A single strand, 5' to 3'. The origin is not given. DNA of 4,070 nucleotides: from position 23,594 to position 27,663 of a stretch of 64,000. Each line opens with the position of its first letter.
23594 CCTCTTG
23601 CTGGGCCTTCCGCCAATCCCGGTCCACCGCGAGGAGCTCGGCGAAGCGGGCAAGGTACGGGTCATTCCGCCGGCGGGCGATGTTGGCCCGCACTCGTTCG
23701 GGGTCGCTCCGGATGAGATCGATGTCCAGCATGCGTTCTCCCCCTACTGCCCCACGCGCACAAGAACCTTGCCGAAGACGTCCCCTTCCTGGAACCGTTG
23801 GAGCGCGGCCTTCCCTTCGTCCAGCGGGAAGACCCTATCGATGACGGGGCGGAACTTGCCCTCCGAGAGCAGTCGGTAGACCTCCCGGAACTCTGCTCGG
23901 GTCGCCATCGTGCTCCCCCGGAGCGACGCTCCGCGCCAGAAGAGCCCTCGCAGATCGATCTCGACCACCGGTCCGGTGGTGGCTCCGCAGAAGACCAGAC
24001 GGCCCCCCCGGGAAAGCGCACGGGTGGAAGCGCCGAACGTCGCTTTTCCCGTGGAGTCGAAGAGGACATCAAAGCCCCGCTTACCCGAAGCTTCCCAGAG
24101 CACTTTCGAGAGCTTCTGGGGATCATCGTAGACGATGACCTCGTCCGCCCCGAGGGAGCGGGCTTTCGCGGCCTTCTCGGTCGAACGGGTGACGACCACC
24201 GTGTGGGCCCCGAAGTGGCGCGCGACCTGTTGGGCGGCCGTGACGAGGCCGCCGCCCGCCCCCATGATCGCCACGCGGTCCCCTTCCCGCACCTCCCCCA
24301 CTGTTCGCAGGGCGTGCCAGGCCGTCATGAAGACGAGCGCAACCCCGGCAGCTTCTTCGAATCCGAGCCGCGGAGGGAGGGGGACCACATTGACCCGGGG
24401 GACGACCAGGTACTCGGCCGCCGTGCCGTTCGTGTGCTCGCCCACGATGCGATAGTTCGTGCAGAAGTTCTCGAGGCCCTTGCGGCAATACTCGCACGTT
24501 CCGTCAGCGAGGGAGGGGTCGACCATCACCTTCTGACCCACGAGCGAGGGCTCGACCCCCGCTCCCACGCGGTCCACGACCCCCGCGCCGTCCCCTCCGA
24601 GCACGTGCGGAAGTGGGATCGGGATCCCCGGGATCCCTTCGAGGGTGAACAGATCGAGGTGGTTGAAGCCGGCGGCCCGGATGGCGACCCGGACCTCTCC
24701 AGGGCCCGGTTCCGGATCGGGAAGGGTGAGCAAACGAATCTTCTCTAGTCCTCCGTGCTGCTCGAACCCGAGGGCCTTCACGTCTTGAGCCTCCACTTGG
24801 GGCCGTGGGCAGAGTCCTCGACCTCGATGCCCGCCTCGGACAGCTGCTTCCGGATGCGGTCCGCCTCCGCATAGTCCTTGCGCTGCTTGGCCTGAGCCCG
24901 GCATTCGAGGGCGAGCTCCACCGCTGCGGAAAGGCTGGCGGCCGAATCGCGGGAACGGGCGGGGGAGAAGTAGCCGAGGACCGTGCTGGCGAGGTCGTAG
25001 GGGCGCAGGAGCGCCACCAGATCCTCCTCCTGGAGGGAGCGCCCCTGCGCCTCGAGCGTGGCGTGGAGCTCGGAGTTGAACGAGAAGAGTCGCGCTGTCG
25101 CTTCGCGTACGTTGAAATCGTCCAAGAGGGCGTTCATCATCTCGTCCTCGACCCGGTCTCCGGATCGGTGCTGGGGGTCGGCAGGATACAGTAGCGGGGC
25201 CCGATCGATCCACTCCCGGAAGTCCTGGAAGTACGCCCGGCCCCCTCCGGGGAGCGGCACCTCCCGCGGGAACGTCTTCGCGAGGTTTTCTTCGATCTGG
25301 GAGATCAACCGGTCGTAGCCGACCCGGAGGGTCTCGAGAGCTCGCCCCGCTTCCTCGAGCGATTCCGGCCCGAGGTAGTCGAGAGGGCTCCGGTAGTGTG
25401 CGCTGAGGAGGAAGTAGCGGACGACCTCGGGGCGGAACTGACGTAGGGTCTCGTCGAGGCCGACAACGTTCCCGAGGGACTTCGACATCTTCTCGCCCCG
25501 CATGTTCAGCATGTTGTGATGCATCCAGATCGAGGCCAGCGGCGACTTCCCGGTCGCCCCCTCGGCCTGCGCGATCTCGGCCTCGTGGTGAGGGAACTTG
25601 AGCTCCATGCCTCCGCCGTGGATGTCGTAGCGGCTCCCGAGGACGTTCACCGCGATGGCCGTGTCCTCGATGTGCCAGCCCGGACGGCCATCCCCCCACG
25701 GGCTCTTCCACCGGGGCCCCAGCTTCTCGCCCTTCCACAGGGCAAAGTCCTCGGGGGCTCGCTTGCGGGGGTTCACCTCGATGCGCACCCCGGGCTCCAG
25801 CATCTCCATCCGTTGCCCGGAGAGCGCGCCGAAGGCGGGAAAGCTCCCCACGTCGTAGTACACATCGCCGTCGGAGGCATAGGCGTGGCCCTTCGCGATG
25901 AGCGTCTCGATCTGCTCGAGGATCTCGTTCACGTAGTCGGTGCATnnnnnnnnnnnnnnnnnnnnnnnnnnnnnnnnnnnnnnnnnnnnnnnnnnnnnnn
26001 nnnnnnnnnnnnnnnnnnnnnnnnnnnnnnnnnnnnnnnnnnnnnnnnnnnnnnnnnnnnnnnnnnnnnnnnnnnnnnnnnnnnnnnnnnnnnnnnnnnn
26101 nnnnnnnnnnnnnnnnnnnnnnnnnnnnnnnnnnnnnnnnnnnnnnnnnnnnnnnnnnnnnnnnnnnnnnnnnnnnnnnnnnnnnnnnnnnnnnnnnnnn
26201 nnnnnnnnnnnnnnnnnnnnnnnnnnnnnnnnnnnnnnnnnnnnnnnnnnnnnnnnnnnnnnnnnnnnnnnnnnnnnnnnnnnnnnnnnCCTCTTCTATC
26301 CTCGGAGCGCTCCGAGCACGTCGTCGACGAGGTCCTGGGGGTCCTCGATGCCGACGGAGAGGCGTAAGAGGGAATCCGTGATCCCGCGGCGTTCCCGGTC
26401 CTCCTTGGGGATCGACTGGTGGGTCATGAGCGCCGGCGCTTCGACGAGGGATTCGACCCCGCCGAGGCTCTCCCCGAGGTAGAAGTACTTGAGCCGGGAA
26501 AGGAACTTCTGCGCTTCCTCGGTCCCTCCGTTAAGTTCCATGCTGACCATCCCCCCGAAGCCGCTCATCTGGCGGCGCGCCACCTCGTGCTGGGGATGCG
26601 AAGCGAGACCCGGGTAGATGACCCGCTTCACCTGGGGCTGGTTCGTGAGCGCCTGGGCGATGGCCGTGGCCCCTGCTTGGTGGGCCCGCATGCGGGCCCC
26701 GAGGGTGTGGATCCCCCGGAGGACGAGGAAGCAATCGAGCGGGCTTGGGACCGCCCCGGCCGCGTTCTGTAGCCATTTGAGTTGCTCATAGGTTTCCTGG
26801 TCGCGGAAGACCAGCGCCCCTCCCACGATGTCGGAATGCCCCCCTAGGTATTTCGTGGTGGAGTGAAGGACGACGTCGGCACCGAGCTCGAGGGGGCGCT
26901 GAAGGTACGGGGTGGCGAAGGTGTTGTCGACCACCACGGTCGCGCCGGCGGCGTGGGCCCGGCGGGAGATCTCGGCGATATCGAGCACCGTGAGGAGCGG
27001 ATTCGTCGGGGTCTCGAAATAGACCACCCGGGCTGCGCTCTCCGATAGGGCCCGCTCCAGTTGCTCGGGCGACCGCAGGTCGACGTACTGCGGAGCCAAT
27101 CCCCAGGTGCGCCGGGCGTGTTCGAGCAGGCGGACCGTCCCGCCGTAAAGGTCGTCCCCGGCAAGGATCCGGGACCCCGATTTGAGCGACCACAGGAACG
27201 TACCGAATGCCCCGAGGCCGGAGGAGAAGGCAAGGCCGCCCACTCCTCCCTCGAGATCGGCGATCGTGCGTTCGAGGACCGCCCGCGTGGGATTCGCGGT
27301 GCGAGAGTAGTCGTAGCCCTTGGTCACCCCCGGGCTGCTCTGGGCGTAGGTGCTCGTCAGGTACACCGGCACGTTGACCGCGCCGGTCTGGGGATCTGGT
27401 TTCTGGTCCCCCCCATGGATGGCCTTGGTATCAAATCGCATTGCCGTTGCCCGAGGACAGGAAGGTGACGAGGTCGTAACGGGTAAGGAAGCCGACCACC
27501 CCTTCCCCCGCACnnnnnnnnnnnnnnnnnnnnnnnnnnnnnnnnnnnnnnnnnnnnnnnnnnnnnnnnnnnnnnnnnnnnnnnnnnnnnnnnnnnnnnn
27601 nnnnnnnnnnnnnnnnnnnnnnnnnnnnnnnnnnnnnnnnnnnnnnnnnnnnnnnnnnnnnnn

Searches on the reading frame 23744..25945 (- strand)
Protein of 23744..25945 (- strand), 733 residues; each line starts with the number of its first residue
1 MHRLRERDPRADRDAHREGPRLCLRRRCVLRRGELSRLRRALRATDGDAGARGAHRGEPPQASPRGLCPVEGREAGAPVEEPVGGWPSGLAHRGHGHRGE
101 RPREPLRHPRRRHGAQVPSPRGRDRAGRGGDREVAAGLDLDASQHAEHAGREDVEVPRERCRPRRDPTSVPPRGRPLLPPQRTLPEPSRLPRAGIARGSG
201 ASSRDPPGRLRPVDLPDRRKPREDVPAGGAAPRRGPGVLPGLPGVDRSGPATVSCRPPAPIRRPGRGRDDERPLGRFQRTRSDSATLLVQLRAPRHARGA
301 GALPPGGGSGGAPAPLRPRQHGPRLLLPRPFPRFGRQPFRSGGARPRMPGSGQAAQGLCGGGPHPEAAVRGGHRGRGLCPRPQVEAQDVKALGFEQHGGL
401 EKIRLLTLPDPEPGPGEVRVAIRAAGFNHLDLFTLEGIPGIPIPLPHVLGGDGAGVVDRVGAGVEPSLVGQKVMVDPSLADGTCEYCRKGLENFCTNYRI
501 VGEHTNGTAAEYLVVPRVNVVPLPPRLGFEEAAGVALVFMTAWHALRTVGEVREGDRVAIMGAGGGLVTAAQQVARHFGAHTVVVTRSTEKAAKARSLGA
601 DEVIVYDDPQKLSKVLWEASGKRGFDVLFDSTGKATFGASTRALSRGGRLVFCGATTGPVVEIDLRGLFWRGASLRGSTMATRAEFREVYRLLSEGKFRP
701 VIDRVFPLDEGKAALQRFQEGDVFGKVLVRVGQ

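Call 8: search_protein_families(library=pfam, proteins=[window:23744-25945:-], max_evalue=0.00001)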
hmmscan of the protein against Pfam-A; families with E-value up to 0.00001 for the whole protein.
window:23744-25945:- (733 aa): 3 families
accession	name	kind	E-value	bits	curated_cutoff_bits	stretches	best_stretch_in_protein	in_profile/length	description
PF00107.32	ADH_zinc_N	-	4.4e-26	91.8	31.8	1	569-694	4-128/129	Zinc-binding dehydrogenase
PF08240.17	ADH_N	-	3.8e-24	85.4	23.5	1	414-524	1-103/104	Alcohol dehydrogenase GroES-like domain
PF13602.12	ADH_zinc_N_2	-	1.5e-21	78.2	27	1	598-729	1-134/134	Zinc-binding dehydrogenase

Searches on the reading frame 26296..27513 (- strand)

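Call 60: search_protein_families(library=pfam, proteins=[window:26296-27513:-], max_evalue=0.00001)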
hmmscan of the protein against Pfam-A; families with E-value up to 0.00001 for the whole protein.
window:26296-27513:- (405 aa): 1 family
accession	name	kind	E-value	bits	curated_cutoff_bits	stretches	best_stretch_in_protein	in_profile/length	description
PF01053.26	Cys_Met_Meta_PP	-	3.8e-142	473.8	27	1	28-403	1-380/381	Cys/Met metabolism PLP-dependent enzyme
